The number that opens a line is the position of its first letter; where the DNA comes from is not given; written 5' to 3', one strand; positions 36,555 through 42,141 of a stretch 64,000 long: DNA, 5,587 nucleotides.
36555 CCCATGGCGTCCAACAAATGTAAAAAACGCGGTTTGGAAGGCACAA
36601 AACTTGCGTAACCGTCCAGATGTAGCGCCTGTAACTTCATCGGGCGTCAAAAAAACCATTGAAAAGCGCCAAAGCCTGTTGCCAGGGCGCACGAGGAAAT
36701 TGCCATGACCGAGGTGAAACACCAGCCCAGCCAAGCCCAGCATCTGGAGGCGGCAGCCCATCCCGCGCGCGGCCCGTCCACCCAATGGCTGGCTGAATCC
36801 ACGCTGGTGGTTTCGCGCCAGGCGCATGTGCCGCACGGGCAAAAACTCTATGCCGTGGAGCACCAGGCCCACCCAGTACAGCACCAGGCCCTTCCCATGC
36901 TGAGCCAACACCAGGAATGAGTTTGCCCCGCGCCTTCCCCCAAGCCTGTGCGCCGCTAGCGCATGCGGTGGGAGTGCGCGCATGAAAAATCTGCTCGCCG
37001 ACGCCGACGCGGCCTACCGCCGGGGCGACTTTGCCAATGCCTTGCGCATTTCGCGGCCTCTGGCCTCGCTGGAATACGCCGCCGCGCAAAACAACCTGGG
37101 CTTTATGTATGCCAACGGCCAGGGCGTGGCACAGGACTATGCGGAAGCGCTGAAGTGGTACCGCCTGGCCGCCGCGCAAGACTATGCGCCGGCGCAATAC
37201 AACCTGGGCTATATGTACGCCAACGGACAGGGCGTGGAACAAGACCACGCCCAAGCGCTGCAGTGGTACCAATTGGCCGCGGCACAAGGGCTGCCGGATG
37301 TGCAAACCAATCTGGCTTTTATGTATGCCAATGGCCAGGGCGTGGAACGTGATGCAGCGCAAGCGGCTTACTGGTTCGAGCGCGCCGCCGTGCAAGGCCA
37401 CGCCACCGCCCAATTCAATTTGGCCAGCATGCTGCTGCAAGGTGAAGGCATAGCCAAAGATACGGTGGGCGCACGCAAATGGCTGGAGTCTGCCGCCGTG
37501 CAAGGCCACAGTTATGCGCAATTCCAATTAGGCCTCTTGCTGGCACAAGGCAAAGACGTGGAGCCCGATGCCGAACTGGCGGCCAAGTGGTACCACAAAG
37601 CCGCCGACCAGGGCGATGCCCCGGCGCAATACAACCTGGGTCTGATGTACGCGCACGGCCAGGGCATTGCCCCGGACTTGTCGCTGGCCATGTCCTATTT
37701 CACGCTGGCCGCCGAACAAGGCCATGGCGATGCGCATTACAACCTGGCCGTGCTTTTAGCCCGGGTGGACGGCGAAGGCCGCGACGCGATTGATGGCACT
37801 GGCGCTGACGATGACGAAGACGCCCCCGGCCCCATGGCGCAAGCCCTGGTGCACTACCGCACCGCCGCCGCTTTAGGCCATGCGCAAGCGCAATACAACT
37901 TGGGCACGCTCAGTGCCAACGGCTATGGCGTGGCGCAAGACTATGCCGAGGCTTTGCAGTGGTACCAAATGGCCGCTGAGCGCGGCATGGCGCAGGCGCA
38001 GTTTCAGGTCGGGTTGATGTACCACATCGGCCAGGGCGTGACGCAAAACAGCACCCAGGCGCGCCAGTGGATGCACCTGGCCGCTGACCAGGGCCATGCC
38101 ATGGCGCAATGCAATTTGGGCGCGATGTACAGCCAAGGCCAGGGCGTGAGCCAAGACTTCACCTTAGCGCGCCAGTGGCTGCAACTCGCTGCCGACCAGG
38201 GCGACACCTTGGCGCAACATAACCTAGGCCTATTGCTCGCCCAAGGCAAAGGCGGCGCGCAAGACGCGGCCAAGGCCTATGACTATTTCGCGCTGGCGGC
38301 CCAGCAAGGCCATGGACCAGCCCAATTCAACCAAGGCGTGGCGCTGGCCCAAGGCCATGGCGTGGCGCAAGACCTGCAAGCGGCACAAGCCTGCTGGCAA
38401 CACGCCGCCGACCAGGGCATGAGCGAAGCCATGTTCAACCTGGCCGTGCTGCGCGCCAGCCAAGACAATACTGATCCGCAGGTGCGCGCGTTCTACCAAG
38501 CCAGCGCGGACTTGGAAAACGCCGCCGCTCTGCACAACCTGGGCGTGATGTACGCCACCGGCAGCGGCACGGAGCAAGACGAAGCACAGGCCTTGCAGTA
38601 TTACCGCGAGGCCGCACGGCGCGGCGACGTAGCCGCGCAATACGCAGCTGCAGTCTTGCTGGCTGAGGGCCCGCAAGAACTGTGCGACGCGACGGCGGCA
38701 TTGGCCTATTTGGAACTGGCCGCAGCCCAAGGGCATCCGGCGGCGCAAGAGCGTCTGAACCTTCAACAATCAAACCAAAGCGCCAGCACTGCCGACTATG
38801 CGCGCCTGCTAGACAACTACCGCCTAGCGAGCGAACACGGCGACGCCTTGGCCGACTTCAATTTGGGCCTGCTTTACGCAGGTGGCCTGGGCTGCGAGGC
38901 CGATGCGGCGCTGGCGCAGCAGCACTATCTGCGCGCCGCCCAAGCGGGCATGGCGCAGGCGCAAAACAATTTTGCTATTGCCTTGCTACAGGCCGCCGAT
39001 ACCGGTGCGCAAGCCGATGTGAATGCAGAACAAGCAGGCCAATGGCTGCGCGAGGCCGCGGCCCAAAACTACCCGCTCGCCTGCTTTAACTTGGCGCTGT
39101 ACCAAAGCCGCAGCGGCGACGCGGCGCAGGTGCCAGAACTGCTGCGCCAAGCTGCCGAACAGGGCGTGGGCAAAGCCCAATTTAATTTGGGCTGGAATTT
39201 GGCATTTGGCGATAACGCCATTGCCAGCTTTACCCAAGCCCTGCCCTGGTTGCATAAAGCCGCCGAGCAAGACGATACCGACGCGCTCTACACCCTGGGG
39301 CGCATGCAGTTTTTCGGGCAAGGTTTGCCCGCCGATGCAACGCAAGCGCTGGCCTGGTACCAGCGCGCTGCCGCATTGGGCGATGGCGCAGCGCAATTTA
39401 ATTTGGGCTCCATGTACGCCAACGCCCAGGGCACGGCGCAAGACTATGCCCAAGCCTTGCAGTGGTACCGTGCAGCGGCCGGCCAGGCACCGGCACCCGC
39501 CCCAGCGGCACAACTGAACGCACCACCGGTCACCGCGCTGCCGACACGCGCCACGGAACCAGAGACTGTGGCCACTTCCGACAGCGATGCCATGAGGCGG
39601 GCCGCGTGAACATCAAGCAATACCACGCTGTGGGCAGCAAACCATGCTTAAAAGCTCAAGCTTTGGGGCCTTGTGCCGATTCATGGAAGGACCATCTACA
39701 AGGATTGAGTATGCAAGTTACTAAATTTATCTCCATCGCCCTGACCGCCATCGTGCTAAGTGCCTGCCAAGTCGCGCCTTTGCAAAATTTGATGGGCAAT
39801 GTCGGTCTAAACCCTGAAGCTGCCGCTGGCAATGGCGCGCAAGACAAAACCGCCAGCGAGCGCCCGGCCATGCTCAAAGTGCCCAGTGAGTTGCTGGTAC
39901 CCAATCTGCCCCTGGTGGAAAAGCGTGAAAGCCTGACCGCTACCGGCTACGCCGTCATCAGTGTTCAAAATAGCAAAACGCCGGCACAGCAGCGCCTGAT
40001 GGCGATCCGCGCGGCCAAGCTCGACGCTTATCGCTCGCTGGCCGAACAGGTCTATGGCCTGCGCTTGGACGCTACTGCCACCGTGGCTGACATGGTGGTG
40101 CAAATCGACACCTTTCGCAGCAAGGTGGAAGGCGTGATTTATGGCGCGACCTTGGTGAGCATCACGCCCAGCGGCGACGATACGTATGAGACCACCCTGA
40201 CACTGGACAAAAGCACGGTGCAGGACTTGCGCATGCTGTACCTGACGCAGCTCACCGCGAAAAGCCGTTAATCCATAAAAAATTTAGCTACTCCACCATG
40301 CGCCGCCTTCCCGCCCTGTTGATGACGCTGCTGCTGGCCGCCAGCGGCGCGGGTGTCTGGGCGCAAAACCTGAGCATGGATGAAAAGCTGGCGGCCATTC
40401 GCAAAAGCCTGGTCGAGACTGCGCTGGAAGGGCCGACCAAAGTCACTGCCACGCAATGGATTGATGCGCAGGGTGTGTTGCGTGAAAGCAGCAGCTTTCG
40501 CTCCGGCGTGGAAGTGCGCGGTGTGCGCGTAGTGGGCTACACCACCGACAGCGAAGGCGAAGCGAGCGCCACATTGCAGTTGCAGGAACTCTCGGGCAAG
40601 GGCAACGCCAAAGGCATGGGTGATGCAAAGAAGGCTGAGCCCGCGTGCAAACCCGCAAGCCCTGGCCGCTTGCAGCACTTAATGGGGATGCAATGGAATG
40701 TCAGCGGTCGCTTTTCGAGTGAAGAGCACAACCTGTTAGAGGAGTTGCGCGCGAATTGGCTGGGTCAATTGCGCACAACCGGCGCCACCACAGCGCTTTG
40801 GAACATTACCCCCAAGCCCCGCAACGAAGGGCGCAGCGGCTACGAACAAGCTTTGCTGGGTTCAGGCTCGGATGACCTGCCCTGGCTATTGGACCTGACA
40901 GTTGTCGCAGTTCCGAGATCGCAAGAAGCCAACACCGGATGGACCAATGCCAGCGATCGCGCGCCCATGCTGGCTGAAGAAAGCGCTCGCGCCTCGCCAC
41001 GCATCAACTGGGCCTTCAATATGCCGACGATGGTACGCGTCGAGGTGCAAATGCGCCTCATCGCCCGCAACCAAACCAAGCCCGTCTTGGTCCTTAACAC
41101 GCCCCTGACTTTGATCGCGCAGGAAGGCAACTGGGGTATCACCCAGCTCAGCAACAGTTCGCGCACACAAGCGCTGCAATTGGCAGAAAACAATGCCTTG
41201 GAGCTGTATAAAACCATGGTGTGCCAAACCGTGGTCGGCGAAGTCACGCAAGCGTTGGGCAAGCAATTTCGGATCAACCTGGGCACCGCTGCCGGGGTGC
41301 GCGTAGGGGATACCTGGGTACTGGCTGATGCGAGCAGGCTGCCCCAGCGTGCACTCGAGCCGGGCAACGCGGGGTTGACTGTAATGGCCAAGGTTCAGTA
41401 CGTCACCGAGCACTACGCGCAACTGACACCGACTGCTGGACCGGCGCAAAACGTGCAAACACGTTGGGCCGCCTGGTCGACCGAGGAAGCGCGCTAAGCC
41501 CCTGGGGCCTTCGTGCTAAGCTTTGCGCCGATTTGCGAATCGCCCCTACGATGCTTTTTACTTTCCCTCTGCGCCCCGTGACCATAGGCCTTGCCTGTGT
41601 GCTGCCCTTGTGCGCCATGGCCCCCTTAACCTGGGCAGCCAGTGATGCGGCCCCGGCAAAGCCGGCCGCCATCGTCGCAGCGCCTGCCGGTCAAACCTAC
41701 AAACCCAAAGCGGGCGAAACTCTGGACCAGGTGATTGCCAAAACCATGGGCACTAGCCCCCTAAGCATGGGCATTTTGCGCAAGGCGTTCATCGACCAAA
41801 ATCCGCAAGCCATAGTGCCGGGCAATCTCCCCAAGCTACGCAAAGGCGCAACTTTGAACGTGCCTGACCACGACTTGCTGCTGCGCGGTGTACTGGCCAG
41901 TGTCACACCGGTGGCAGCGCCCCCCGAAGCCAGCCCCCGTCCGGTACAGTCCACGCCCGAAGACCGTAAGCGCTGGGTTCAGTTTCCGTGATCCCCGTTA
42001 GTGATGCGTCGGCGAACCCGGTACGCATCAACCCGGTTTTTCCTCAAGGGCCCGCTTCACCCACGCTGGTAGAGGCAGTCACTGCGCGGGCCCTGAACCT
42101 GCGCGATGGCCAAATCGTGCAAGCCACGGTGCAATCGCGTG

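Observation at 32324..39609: Candidate undescribed system: sigma54-promoted Sel1 / pseudo-PLD-J-domain / Trp-repeat / Sel1 module inside the flagellar locus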

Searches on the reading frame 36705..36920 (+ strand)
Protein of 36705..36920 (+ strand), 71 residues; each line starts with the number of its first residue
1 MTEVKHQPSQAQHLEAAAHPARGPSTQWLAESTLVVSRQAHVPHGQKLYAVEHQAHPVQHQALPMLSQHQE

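Call 6: search_protein_families(library=pfam, proteins=[window:36705-36920:+], max_evalue=0.01)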
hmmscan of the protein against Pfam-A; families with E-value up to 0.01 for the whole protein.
window:36705-36920:+ (71 aa): 0 families

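Call 63: search_protein_families(library=ncbifam, proteins=[window:36705-36920:+], max_evalue=0.01)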
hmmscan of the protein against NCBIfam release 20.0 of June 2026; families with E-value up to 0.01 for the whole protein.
window:36705-36920:+ (71 aa): 0 families

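Call 108: find_homologous_proteins(query=window:36705-36920:+, max_evalue=0.001)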
Query window:36705-36920:+ (71 aa): 20 proteins with E <= 0.001 among 20 candidates.
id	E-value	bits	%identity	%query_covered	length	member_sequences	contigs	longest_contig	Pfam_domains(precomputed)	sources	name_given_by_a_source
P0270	2.7e-33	131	93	100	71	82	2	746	-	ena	-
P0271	8.5e-33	129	92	100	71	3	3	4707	-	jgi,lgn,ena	jgi:hypothetical protein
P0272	2.6e-32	127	89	100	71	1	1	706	-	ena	-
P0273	3.3e-30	121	80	100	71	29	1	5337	-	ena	-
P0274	4.1e-25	105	76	100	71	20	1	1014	-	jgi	jgi:hypothetical protein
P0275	4.6e-20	89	94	68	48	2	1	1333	-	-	-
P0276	1.1e-19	88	66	100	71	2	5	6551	-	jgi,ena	jgi:hypothetical protein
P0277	3.8e-19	86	66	100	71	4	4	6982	-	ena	-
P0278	2.1e-18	84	63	100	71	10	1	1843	-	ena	-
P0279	9.9e-18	81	63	100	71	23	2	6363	-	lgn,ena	-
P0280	1.0e-17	81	63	100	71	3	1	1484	-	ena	-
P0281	1.2e-16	78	61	100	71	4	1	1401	-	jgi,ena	jgi:hypothetical protein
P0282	1.5e-16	78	67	89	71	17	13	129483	-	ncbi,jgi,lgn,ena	-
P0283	3.7e-16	76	63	96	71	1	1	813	-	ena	-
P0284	1.6e-15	74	62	100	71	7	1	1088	-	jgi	jgi:hypothetical protein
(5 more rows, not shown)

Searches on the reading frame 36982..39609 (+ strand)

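Call 6: search_protein_families(library=pfam, proteins=[window:36982-39609:+], max_evalue=0.01)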
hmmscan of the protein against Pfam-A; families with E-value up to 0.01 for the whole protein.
window:36982-39609:+ (875 aa): 3 families
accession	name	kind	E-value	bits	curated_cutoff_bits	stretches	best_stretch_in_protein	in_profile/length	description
PF08238.18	Sel1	-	2.7e-131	423.8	30.7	15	69-103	1-35/36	Sel1 repeat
PF23310.1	TPR_27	-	1.3e-09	38.1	27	0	499-566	13-77/110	Plant tetratrico peptide repeats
PF08289.16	Flu_M1_C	-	2.9e-05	24.6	22.3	0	302-331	57-86/97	Influenza Matrix protein (M1) C-terminal domain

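Call 32: search_protein_families(library=padloc, proteins=[window:36982-39609:+], max_evalue=0.01)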
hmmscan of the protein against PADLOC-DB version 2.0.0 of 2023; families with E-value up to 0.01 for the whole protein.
window:36982-39609:+ (875 aa): 1 family
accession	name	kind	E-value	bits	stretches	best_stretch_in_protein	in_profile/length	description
PDLC00284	PtuA1|PtuA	-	0.00017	18.6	0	364-406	12-54/545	AAA ATPase domain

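Call 63: search_protein_families(library=ncbifam, proteins=[window:36982-39609:+], max_evalue=0.01)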
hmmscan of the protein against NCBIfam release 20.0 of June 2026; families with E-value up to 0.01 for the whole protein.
window:36982-39609:+ (875 aa): 4 families
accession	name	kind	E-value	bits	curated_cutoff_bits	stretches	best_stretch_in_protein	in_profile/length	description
NF033786.1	phenyl_MerG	equivalog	2.3e-83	279.4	350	10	202-335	55-180/217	phenylmercury resistance protein MerG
NF047621.1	FlgprotMotXVib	equivalog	7.1e-44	149.8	330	6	72-171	75-174/211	flagellar protein MotX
NF045484.1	TransRegExoR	equivalog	1.1e-31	110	450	4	55-189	61-209/267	exopolysaccharide production regulator ExoR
NF038194.1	AlgK_TPR_lipo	equivalog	1.8e-25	89.5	700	6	149-251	306-407/448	alginate biosynthesis TPR repeat lipoprotein AlgK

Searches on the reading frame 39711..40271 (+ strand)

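Call 6: search_protein_families(library=pfam, proteins=[window:39711-40271:+], max_evalue=0.01)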
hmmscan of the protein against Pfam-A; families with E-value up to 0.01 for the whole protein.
window:39711-40271:+ (186 aa): 1 family
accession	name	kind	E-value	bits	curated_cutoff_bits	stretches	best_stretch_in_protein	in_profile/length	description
PF02169.21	LPP20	-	1.7e-08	35.2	25.9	1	87-166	6-97/97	LPP20 lipoprotein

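Call 9: search_protein_families(library=ncbifam, proteins=[window:39711-40271:+], max_evalue=0.001)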
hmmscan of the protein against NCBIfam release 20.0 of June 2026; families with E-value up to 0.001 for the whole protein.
window:39711-40271:+ (186 aa): 0 families

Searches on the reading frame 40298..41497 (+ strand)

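Call 6: search_protein_families(library=pfam, proteins=[window:40298-41497:+], max_evalue=0.01)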
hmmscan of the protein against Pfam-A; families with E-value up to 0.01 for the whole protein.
window:40298-41497:+ (399 aa): 1 family
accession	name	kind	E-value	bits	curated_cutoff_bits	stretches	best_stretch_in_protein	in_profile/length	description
PF16538.11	FlgT_C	-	0.0006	20.6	27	1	321-388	1-71/77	Flagellar assembly protein T, C-terminal domain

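Call 9: search_protein_families(library=ncbifam, proteins=[window:40298-41497:+], max_evalue=0.001)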
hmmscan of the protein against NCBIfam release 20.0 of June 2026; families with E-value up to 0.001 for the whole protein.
window:40298-41497:+ (399 aa): 0 families

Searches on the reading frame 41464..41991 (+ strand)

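Call 9: search_protein_families(library=ncbifam, proteins=[window:41464-41991:+], max_evalue=0.001)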
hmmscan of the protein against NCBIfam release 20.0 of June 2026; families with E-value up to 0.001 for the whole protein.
window:41464-41991:+ (175 aa): 1 family
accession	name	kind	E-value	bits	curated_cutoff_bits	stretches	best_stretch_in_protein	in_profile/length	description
TIGR03505.1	FimV_core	subfamily_domain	9.9e-05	22.1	43.45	1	100-136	16-52/74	FimV/HubP family polar landmark protein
